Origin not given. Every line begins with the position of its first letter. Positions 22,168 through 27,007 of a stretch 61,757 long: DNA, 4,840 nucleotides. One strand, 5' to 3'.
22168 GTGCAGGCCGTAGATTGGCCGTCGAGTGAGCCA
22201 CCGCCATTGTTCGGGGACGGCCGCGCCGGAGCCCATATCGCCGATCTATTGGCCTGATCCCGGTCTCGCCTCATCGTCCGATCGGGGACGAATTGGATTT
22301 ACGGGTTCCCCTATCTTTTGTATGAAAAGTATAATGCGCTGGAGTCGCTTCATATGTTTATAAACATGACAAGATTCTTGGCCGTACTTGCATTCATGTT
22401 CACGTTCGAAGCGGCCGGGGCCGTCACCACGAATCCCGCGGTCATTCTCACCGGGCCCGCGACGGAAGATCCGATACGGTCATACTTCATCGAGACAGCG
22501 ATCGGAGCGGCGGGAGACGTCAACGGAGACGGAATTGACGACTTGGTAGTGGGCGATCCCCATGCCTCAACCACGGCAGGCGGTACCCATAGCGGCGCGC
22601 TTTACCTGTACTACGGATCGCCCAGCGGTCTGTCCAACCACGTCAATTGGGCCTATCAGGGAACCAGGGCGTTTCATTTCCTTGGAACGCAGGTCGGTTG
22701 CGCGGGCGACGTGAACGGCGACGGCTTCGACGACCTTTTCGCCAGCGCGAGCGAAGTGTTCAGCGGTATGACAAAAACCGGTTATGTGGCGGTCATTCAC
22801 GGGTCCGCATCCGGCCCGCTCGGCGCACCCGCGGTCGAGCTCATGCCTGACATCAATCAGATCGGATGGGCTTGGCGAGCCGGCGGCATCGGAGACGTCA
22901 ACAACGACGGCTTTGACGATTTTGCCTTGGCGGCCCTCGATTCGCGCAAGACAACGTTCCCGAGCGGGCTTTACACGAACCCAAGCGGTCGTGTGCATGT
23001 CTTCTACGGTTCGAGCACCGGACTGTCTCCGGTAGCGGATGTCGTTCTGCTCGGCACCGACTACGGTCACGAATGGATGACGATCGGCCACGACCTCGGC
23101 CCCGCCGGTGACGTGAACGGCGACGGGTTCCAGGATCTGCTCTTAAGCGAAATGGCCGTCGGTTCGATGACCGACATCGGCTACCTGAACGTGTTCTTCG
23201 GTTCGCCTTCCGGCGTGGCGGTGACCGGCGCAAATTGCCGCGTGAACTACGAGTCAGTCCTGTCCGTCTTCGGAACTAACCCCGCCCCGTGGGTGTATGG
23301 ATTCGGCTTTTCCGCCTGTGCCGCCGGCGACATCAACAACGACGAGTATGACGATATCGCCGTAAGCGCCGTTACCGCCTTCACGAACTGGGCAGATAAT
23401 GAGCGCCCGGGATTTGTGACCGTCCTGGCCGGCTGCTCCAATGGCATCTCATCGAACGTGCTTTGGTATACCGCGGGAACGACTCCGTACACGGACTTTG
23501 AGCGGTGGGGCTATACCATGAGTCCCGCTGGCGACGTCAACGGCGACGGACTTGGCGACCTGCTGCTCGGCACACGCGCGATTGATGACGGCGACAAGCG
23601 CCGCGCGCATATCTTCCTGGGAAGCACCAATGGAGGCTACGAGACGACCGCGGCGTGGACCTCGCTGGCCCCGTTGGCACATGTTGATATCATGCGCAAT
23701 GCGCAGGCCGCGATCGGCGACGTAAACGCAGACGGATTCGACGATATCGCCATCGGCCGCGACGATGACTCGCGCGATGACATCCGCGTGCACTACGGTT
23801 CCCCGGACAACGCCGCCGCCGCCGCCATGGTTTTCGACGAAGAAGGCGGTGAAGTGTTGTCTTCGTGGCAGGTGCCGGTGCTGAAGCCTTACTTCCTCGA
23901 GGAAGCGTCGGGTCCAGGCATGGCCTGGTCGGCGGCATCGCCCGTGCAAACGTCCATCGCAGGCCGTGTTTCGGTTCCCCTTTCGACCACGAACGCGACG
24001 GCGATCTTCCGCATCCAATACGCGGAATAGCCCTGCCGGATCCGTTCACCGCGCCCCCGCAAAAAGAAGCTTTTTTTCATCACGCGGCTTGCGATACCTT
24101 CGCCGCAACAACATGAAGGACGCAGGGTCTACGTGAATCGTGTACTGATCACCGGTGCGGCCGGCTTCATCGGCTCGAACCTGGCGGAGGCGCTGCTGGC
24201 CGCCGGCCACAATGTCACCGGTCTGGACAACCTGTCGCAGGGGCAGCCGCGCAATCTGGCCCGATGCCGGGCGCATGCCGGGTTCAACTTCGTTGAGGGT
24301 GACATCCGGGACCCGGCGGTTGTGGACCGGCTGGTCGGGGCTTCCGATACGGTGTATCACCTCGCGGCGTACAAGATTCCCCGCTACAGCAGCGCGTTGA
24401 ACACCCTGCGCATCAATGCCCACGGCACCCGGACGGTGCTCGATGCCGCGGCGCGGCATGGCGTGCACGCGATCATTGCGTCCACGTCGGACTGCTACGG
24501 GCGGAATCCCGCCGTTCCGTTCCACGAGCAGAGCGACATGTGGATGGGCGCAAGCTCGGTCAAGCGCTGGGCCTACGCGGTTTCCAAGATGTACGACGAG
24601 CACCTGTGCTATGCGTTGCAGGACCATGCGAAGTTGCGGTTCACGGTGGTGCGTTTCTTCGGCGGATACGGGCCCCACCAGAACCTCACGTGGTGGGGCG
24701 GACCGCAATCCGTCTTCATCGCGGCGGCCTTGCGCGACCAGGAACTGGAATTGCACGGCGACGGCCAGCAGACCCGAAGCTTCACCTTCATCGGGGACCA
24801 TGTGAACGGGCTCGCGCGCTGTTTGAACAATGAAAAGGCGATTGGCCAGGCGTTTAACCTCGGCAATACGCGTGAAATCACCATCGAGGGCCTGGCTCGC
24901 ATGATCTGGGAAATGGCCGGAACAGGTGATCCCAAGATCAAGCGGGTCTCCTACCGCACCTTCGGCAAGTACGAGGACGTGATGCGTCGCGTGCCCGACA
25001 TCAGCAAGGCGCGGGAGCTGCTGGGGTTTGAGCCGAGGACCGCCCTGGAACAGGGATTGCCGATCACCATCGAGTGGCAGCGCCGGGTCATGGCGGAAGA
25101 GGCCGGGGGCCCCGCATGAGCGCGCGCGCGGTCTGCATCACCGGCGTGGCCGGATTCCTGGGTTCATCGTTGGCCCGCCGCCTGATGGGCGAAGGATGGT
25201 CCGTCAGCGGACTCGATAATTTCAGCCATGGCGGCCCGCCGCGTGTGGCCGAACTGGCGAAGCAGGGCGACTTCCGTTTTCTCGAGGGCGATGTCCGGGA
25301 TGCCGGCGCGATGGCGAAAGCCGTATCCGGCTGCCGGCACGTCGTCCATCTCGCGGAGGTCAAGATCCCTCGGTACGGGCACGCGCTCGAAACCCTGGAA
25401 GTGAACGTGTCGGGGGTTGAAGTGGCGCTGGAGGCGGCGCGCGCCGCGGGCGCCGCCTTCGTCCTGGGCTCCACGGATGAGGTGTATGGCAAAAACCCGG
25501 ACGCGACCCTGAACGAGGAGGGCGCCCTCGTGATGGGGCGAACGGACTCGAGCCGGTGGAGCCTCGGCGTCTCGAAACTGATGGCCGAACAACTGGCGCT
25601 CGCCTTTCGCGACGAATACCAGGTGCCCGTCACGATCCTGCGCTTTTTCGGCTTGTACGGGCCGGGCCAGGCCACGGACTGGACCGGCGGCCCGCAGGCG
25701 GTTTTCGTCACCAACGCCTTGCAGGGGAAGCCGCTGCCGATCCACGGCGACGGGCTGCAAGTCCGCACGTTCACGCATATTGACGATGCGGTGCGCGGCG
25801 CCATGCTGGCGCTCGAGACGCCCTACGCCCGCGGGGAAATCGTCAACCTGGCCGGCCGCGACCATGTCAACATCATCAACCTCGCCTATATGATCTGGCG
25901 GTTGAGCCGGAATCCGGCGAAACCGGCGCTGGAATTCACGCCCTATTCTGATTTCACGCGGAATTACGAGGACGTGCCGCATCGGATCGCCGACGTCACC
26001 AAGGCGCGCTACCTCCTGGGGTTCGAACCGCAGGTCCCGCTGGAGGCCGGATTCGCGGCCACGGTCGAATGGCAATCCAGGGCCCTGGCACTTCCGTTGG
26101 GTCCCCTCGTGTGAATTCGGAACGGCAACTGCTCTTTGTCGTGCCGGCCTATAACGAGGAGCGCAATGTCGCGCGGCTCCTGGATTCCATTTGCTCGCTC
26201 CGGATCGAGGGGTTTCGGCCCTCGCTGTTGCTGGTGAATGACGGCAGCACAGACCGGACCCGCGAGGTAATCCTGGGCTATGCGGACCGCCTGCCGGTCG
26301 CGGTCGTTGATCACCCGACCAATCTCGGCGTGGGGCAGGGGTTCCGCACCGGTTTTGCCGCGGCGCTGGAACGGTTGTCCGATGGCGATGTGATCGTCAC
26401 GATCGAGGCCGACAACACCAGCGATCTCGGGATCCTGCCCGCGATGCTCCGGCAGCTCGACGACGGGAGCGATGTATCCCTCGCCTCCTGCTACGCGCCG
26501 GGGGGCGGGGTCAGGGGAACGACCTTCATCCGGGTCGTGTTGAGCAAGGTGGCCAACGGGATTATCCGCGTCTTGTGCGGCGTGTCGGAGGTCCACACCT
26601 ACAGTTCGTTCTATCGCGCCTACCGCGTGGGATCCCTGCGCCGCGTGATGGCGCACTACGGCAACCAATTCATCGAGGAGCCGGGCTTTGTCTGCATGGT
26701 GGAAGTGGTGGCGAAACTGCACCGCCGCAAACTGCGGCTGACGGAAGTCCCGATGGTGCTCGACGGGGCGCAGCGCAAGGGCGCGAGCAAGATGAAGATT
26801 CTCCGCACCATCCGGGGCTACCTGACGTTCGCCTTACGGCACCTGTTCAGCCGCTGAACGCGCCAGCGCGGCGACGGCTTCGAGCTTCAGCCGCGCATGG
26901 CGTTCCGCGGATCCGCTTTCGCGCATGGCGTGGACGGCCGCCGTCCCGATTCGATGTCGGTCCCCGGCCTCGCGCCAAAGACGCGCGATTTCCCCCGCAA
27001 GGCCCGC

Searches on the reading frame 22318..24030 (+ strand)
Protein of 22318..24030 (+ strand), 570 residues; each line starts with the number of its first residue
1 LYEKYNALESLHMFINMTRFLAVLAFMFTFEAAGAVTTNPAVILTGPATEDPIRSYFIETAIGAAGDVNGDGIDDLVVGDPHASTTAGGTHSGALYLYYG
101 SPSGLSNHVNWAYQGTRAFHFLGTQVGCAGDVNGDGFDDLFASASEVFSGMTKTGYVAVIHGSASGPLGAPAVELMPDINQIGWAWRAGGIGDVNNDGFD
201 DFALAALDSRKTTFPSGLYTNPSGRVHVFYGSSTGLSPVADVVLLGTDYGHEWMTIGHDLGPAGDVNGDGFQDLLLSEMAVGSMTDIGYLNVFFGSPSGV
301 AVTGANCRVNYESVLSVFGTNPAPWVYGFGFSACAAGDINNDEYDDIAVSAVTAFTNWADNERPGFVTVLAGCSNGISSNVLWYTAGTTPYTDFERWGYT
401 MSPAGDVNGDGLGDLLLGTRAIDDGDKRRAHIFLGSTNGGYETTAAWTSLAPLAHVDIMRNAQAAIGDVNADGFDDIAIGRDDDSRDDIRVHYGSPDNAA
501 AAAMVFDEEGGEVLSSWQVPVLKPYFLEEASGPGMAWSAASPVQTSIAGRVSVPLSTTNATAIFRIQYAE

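Call 8: search_protein_families(library=pfam, proteins=[window:22318-24030:+], max_evalue=0.001)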
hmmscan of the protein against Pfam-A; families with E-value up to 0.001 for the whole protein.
window:22318-24030:+ (570 aa): 2 families
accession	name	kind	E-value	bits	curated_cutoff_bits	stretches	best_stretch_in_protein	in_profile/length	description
PF01839.29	FG-GAP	-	1.9e-32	111.1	22.1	3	63-98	5-37/37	FG-GAP repeat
PF13517.12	FG-GAP_3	-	3.7e-18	66.3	26.9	3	67-141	1-60/61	FG-GAP-like repeat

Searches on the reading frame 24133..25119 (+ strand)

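Call 8: search_protein_families(library=pfam, proteins=[window:24133-25119:+], max_evalue=0.001)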
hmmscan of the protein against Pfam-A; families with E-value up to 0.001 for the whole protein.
window:24133-25119:+ (328 aa): 9 families
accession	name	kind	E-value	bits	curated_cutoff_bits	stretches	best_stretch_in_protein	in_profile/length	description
PF16363.11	GDP_Man_Dehyd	-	1.3e-50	173.2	27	1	5-309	1-329/332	GDP-mannose 4,6 dehydratase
PF01370.27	Epimerase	-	8.1e-48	163.3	20.9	1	4-244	1-240/240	NAD dependent epimerase/dehydratase family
PF01073.25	3Beta_HSD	-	2.4e-15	56.8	22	1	5-185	1-188/280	3-beta hydroxysteroid dehydrogenase/isomerase family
PF04321.23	RmlD_sub_bind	-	1.9e-12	47.3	27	1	3-275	2-244/287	RmlD substrate binding domain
PF13460.12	NAD_binding_10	-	1.2e-11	45.3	27.2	1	8-174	1-142/184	NAD(P)H-binding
PF02719.21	Polysacc_synt_2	-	2.9e-11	43.5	20.2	1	4-120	1-129/293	Polysaccharide biosynthesis protein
PF07993.18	NAD_binding_4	-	2.2e-08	34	20.1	1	6-174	1-203/258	Male sterility protein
PF05368.20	NmrA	-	5.8e-07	29.8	27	1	3-132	4-125/298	NmrA-like family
PF00106.31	adh_short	-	2.8e-05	24.1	26.6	1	3-70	2-70/195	short chain dehydrogenase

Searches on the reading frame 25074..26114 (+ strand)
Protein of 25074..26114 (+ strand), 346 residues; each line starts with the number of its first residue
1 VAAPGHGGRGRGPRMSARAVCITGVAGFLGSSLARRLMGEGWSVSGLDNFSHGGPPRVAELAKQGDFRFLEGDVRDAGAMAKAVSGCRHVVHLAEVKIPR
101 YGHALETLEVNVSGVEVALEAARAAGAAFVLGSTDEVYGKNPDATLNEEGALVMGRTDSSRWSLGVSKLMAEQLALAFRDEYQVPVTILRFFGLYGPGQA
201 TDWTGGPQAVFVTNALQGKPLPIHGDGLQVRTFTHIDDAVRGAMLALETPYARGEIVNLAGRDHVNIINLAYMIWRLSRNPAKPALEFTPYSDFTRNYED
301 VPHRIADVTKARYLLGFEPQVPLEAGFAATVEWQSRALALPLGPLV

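Call 8: search_protein_families(library=pfam, proteins=[window:25074-26114:+], max_evalue=0.001)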
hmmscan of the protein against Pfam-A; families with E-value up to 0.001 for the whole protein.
window:25074-26114:+ (346 aa): 7 families
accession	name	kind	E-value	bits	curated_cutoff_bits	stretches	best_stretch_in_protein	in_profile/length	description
PF01370.27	Epimerase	-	6.4e-46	157.1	20.9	1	20-260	1-240/240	NAD dependent epimerase/dehydratase family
PF16363.11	GDP_Man_Dehyd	-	3.2e-38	132.5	27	1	22-327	2-329/332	GDP-mannose 4,6 dehydratase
PF01073.25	3Beta_HSD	-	2.6e-13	50.1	22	1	22-200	2-187/280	3-beta hydroxysteroid dehydrogenase/isomerase family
PF04321.23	RmlD_sub_bind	-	5.6e-07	29.4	27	1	20-276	3-229/287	RmlD substrate binding domain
PF02719.21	Polysacc_synt_2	-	1.2e-06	28.3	20.2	1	20-136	1-130/293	Polysaccharide biosynthesis protein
PF07993.18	NAD_binding_4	-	8.1e-06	25.6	20.1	0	85-191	87-204/258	Male sterility protein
PF00106.31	adh_short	-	6.9e-05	22.8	26.6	1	19-88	2-72/195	short chain dehydrogenase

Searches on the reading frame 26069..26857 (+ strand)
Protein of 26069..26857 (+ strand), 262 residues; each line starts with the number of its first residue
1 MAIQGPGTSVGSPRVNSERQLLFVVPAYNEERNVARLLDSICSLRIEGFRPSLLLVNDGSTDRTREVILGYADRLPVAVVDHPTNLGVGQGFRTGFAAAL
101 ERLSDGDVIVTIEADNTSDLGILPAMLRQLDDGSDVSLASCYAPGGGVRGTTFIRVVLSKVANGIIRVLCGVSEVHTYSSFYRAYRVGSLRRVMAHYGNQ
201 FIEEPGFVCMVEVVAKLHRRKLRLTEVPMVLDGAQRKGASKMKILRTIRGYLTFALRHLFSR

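Call 8: search_protein_families(library=pfam, proteins=[window:26069-26857:+], max_evalue=0.001)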
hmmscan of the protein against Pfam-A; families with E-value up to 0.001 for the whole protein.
window:26069-26857:+ (262 aa): 2 families
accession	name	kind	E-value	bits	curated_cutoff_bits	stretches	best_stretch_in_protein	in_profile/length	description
PF00535.33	Glycos_transf_2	-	2.8e-21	76.6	23.3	1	24-192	3-166/168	Glycosyl transferase family 2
PF13641.12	Glyco_tranf_2_3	-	5.4e-06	27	27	1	21-132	3-112/230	Glycosyltransferase like family 2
